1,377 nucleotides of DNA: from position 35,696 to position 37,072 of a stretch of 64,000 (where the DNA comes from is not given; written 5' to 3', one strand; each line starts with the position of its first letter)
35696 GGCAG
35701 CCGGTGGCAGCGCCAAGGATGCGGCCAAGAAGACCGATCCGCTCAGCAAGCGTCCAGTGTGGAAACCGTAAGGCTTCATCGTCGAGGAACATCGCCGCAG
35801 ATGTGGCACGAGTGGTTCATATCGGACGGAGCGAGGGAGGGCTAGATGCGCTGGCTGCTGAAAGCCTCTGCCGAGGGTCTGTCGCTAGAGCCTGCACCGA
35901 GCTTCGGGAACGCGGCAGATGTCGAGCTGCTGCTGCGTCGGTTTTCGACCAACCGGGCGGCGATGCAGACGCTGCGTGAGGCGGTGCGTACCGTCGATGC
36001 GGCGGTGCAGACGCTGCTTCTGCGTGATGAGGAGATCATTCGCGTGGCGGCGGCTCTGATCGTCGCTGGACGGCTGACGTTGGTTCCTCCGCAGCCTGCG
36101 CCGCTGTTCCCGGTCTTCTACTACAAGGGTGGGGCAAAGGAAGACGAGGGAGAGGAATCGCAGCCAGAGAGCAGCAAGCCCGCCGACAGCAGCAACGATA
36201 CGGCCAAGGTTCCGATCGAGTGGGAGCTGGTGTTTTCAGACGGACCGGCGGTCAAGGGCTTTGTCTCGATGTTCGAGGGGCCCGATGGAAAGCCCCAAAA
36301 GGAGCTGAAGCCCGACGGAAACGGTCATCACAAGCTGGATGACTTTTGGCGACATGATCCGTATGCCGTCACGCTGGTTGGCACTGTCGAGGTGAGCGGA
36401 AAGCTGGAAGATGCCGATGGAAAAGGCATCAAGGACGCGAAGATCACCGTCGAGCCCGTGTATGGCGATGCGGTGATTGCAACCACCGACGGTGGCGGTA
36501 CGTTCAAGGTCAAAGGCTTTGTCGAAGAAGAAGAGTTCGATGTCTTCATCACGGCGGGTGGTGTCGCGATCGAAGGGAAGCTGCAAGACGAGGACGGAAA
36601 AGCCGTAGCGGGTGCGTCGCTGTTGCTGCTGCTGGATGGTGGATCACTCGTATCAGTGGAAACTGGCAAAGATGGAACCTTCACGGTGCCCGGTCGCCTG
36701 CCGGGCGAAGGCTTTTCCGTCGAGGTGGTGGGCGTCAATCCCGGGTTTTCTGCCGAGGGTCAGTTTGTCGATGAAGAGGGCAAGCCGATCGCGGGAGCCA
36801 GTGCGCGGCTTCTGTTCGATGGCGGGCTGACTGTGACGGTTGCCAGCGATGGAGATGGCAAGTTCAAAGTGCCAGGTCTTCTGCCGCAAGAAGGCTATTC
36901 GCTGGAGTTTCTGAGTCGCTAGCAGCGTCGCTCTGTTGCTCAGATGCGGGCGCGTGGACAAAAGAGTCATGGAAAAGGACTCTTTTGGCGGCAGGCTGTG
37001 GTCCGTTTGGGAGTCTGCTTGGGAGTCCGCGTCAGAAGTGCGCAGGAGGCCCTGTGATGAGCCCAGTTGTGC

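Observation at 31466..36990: Uncharacterised three-gene module immediately upstream of the T6SS: two Ala/Lys/Asp-rich amphipathic-helix proteins (one 1179 aa with 33/60/75-bp coding tandem repeats) plus a triple CarboxypepD_reg-repeat protein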

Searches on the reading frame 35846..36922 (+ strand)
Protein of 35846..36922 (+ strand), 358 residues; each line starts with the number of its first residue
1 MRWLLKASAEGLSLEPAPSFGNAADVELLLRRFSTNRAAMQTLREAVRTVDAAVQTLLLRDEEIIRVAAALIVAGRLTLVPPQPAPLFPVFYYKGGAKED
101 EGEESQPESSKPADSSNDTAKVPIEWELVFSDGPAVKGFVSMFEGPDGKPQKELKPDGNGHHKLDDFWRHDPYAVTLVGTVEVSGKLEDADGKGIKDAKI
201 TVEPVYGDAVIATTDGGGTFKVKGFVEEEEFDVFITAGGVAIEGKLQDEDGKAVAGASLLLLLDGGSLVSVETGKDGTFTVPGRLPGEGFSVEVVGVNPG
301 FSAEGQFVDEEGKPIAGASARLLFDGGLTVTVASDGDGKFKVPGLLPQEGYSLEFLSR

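Call 3: search_protein_families(library=pfam, proteins=[window:35846-36922:+], max_evalue=0.1)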
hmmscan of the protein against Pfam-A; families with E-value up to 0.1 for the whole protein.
window:35846-36922:+ (358 aa): 5 families
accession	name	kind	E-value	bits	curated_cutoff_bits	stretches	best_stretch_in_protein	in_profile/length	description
PF13620.12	CarboxypepD_reg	-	2.6e-18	66.6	32.3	3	242-287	2-48/82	Carboxypeptidase regulatory-like domain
PF15976.11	CooC_C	-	1.1e-09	38.6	29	1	176-224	12-55/93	CS1-pili formation C-terminal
PF02369.22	Big_1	-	4.9e-05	23.8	34.9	0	243-281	22-64/93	Bacterial Ig-like domain (group 1)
PF09134.16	Invasin_D3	-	0.006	17.5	33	0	242-281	24-65/98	Invasin, domain 3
PF07210.18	DUF1416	-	0.009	16.4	23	0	304-341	23-60/97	Protein of unknown function (DUF1416)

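Call 7: search_protein_families(library=ncbifam, proteins=[window:35846-36922:+], max_evalue=0.1)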
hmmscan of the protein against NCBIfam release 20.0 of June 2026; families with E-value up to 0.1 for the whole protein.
window:35846-36922:+ (358 aa): 1 family
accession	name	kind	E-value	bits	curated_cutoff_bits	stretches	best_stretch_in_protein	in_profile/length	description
NF058648.1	ECF_sub_HI1622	equivalog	0.00011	22.2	100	0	232-282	17-68/180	NikL family nickel/cobalt ECF transporter subunit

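Call 9: search_protein_families(library=padloc, proteins=[window:35846-36922:+], max_evalue=0.1)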
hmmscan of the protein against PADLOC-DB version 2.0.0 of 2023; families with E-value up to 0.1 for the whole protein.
window:35846-36922:+ (358 aa): 0 families

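Call 13: find_homologous_proteins(query=window:35846-36922:+, max_evalue=0.001)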
Query window:35846-36922:+ (358 aa): 15 proteins with E <= 0.001 among 8000 candidates.
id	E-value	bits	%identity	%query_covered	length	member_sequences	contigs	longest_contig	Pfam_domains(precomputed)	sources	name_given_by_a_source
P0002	2.3e-220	749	95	100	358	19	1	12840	PF02369.23,PF15976.12,PF17802.8,PF13620.13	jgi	jgi:hypothetical protein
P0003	1.2e-182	625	78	99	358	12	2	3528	PF02369.23,PF15976.12,PF13620.13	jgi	-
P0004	1.1e-179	615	76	100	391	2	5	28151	PF15976.12,PF13620.13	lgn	-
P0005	1.4e-177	608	71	99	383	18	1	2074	PF02369.23,PF07210.19,PF15976.12,PF17802.8,PF13620.13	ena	-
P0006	5.4e-177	606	76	100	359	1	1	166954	PF15976.12,PF13620.13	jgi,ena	-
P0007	9.8e-175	599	70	100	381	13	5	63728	PF02369.23,PF15976.12,PF13620.13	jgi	jgi:hypothetical protein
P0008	1.1e-171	589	74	100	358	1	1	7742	PF13715.13,PF02369.23,PF13620.13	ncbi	-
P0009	2.0e-170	585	73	100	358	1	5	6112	PF13715.13,PF02369.23,PF15976.12,PF13620.13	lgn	-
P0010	1.3e-122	428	56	100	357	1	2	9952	PF13620.13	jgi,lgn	jgi:hypothetical protein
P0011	1.6e-122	427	58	100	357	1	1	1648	PF15976.12,PF13620.13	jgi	jgi:hypothetical protein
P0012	1.5e-118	414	56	99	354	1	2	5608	PF15976.12,PF17802.8,PF13620.13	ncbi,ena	-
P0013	1.4e-115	404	56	99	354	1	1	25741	PF17802.8,PF13620.13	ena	-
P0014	1.3e-108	381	58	88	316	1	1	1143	PF15976.12,PF13620.13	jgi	-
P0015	3.9e-84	301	62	66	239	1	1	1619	PF15976.12,PF17802.8,PF13620.13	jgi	jgi:hypothetical protein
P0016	1.5e-67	246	66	50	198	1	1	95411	PF13620.13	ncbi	-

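Call 15: find_encoding_contigs(protein=P0006, flank=10000, max_places=2)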
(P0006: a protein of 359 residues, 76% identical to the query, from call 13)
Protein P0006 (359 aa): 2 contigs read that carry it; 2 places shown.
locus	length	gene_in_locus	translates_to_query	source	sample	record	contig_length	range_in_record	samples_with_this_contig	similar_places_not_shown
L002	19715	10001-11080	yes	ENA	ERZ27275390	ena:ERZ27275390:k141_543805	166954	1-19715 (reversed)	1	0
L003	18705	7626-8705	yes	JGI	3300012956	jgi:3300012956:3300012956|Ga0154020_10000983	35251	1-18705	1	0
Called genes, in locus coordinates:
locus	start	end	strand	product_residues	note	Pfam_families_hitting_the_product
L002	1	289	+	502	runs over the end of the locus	PF01833:TIG, PF01839:FG-GAP (faint), PF13517:FG-GAP_3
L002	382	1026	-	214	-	PF00069:Pkinase, PF07714:PK_Tyr_Ser-Thr (weak)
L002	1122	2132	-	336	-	PF20551:DUF6765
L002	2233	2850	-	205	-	PF00069:Pkinase, PF07714:PK_Tyr_Ser-Thr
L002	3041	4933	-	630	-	-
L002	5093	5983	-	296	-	PF08308:PEGA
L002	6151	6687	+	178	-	-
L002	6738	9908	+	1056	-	-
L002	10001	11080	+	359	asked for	PF15976:CooC_C (faint), PF13620:CarboxypepD_reg (faint)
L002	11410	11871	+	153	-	-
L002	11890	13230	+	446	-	PF05936:T6SS_VasE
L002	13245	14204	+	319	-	PF09850:DotU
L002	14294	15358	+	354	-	PF07719:TPR_2 (faint)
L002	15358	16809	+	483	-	PF13458:Peripla_BP_6, PF01094:ANF_receptor (weak)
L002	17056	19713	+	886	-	?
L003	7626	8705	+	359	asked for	PF15976:CooC_C (faint), PF13620:CarboxypepD_reg (faint)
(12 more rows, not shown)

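Call 16: find_encoding_contigs(protein=P0007, flank=10000, max_places=2)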
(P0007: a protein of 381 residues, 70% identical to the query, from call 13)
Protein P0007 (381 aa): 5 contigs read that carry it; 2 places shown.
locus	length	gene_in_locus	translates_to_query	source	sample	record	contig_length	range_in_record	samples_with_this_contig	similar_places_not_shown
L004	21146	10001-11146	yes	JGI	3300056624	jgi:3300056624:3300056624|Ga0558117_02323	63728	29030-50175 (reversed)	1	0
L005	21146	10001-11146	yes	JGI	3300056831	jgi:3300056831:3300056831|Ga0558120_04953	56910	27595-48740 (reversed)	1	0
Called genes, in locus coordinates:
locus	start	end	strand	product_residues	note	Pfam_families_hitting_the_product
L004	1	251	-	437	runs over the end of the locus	PF04055:Radical_SAM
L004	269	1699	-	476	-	PF10009:DUF2252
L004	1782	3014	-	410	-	PF06293:Kdo (weak), PF00069:Pkinase, PF07714:PK_Tyr_Ser-Thr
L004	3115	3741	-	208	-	-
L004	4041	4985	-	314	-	-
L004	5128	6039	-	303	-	PF08308:PEGA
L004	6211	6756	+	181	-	-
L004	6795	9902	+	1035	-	-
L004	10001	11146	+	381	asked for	PF02369:Big_1 (faint), PF15976:CooC_C (faint), PF13620:CarboxypepD_reg (weak)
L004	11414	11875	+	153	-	-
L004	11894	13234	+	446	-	PF05936:T6SS_VasE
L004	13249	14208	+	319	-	PF09850:DotU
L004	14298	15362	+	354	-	PF07719:TPR_2 (faint)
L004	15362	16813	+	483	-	PF13458:Peripla_BP_6, PF01094:ANF_receptor (weak)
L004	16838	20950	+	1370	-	PF14331:IcmF-related_N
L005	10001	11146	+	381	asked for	PF02369:Big_1 (faint), PF15976:CooC_C (faint), PF13620:CarboxypepD_reg (weak)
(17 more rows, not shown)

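Call 17: find_encoding_contigs(protein=P0013, flank=10000, max_places=2)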
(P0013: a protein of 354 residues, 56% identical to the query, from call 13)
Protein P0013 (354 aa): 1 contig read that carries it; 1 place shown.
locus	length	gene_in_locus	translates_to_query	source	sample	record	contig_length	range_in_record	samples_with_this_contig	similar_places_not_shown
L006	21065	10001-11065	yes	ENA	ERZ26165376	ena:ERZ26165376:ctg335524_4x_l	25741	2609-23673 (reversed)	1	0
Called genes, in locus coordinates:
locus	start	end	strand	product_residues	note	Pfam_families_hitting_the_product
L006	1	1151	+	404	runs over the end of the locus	PF02653:BPD_transp_2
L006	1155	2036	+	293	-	PF02653:BPD_transp_2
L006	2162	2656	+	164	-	-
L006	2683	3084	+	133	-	-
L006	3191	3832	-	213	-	PF08308:PEGA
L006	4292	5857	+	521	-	PF13489:Methyltransf_23, PF02390:Methyltransf_4, PF08241:Methyltransf_11, PF08242:Methyltransf_12, PF13649:Methyltransf_25, PF13847:Methyltransf_31, PF10119:MethyTransf_Reg, PF21782:WHD_PKMT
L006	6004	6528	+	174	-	-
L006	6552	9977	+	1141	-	-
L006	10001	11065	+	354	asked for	PF17802:SpaA (faint), PF13620:CarboxypepD_reg (faint)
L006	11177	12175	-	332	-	PF07732:Cu-oxidase_3, PF00394:Cu-oxidase, PF07731:Cu-oxidase_2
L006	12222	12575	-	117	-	-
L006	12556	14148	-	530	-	PF02321:OEP (weak)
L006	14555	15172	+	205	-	-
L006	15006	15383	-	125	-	-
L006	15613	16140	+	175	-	PF13581:HATPase_c_2 (weak)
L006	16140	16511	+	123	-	-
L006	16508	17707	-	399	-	PF13203:DUF2201_N, PF09967:DUF2201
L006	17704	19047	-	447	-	PF07728:AAA_5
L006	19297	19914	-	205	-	-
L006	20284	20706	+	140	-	-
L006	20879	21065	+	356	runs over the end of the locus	PF16396:DUF5005, PF13810:DUF4185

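Call 44: predict_structure(alignment_id=A3)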
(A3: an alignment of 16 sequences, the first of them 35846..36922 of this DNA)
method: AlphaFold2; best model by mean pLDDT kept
length: 358 residues; sequences in the alignment: 16
mean_pLDDT: 54.9   pTM: 0.31
mean pLDDT of the five models: 54.9, 54.2, 53.9, 53.7, 49.8
residues with pLDDT >= 90: 23; 70-90: 73; 50-70: 115; < 50: 147
segments of 3 or more residues with pLDDT < 50: 1-19, 52-55, 81-164, 166-180, 203-205, 227-239, 284-288
pLDDT, mean of each block of 10 residues (from residue 1): 28 36 63 63 65 52 71 59 30 26 28 25 21 23 34 38 38 32 55 57 53 66 53 45 77 78 59 83 55 68 86 92 77 91 71 83
secondary structure, 60 per line:
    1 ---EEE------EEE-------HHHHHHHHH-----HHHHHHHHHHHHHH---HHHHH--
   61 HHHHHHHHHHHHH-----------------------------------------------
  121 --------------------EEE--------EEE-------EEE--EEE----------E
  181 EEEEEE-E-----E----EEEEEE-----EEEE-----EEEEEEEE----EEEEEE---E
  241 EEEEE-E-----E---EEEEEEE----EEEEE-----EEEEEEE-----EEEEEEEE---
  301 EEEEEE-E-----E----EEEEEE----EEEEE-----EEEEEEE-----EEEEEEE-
elements in order: E4-6 E13-15 H23-31 H37-50 H54-58 H61-73 E141-143 E152-154 E162-164 E167-169 E180-186 E199-204 E210-213 E219-226 E231-236 E240-245 E257-263 E268-272 E278-284 E290-297 E301-306 E319-324 E329-333 E339-345 E351-357
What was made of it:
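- On T6SS spike-loaded cargo module (PAAR/VgrG + adaptor + effector): AlphaFold2 shows three clear sandwiches (call 44).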

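Call 53: fold_search(model_id=the predicted structure, library=pdb)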
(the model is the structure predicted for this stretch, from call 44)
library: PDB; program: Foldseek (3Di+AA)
matches with E <= 10: 943; with E <= 0.001: 8
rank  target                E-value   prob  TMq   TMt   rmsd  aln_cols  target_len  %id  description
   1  6xi3                  5.7e-06  0.99  0.11  0.10  20.4       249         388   14  Crystal structure of tetra-tandem repeat in extending region of large adhesion protein (released 2020-10-14)
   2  5irb_B                3.1e-05  1.00  0.12  0.13  21.8       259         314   12  Structural insight into host cell surface retention of a 1.5-MDa bacterial ice-binding adhesin (released 2017-07-19)
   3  5irb_A                4.0e-05  0.99  0.12  0.13  21.3       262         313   12  Structural insight into host cell surface retention of a 1.5-MDa bacterial ice-binding adhesin (released 2017-07-19)
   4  4p99_A                4.0e-05  0.99  0.12  0.11  26.6       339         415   12  Ca2+-stabilized adhesin helps an Antarctic bacterium reach out and bind ice (released 2014-06-18)
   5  7dm0_A                2.4e-04  0.99  0.13  0.26  21.7       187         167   14  Biofilm associated protein - C region (released 2021-12-15)
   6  6fwv_B                3.1e-04  0.89  0.13  0.09  26.1       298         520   15  The Bacillus anthracis TIE protein (released 2018-08-08)
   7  10ps                  5.7e-04  0.87  0.14  0.10  25.9       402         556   13  Crystal structure of SdrD A2-A3-B1-B2 domains from Staphylococcus aureus JH1 (released 2026-02-11)
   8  3kpt_B                7.8e-04  0.99  0.16  0.16  22.3       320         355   14  Crystal structure of BcpA, the major pilin subunit of Bacillus cereus (released 2009-11-24)
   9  2pn5_A                1.3e-03  0.84  0.13  0.04  24.2       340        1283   13  Crystal Structure of TEP1r (released 2007-07-24)
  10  6fwv_A                1.3e-03  0.77  0.13  0.09  25.8       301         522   15  The Bacillus anthracis TIE protein (released 2018-08-08)
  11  3kpt_A                1.9e-03  0.98  0.15  0.15  20.9       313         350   14  Crystal structure of BcpA, the major pilin subunit of Bacillus cereus (released 2009-11-24)
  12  6sjl_A                2.0e-03  0.89  0.14  0.16  29.0       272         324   11  Structure of the Tle1 effector bound to the VgrG spike from the Type 6 secretion system (released 2020-04-29)
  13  5a42                  2.0e-03  0.84  0.12  0.03  19.7       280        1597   12  Cryo-EM single particle 3D reconstruction of the native conformation of E. coli alpha-2-macroglobulin (ECAM) (released 2015-07-29)
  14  2yn5_B                2.3e-03  0.82  0.12  0.14  19.4       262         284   10  Structural insight into the giant calcium-binding adhesin SiiE: implications for the adhesion of Salmonella enterica t (released 2013-04-03)
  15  4d94_A                3.2e-03  0.89  0.12  0.04  22.3       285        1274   14  Crystal Structure of TEP1r (released 2012-10-17)
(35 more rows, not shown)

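Call 55: search_protein_families(library=phrogs, proteins=[window:35846-36922:+], max_evalue=0.01)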
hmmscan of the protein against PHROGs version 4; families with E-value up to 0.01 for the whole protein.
window:35846-36922:+ (358 aa): 0 families

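Call 67: search_solved_structures(query=A3, max_evalue=1)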
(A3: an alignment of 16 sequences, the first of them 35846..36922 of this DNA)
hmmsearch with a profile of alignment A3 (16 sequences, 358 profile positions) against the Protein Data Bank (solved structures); distinct sequences matched with E-value up to 1: 3.
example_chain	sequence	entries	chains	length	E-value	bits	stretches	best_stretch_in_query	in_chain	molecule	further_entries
2z0t_A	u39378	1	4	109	0.0078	18.6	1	228-318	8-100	Putative uncharacterized protein PH0355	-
9c7v_B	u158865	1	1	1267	0.45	12.8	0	287-354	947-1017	BOS complex subunit NOMO2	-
9c7u_B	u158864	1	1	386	0.47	12.7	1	287-354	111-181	BOS complex subunit NOMO2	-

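Call 97: find_encoding_contigs(protein=P0010, flank=10000, max_places=3)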
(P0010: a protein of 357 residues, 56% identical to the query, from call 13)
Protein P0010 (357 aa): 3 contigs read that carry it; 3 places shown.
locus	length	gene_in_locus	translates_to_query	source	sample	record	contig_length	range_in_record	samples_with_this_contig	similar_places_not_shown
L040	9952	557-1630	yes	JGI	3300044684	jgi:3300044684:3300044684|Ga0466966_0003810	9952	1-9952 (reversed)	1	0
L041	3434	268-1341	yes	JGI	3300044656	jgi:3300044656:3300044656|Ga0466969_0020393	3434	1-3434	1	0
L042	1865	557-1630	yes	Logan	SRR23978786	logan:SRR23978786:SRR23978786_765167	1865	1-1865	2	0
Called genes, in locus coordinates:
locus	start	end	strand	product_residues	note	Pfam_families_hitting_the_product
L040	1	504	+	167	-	?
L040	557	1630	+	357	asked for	PF13620:CarboxypepD_reg (faint)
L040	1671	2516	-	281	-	PF05552:MS_channel_1st_1 (weak), PF00924:MS_channel_2nd, PF21082:MS_channel_3rd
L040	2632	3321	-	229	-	-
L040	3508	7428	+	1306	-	PF05170:AsmA (weak)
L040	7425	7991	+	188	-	PF07027:DUF1318 (weak)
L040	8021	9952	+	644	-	?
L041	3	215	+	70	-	?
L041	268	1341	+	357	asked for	PF13620:CarboxypepD_reg (faint)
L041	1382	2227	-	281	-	PF05552:MS_channel_1st_1 (weak), PF00924:MS_channel_2nd, PF21082:MS_channel_3rd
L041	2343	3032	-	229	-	-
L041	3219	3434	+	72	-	?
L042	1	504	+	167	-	?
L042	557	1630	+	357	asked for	PF13620:CarboxypepD_reg (faint)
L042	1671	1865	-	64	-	?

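Call 98: find_encoding_contigs(protein=P0012, flank=10000, max_places=3)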
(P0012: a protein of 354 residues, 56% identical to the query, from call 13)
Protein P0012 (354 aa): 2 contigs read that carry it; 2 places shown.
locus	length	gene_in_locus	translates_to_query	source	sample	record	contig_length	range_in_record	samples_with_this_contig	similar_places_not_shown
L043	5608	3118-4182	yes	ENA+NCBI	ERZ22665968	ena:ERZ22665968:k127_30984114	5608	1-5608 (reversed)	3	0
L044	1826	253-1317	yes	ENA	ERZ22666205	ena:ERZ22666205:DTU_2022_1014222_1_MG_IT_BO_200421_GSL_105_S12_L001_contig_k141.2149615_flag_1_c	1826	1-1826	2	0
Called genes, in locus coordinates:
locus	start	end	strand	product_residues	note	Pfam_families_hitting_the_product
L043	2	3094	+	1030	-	?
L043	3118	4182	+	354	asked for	PF15976:CooC_C (faint), PF17802:SpaA (faint), PF13620:CarboxypepD_reg (faint)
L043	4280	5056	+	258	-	PF03370:CBM_21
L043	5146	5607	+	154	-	?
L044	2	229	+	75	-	?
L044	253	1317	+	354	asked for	PF15976:CooC_C (faint), PF17802:SpaA (faint), PF13620:CarboxypepD_reg (faint)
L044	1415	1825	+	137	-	?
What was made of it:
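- Type-A2 loci lack both a T6SS neighbour and PAAR (calls 17, 97, 98).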
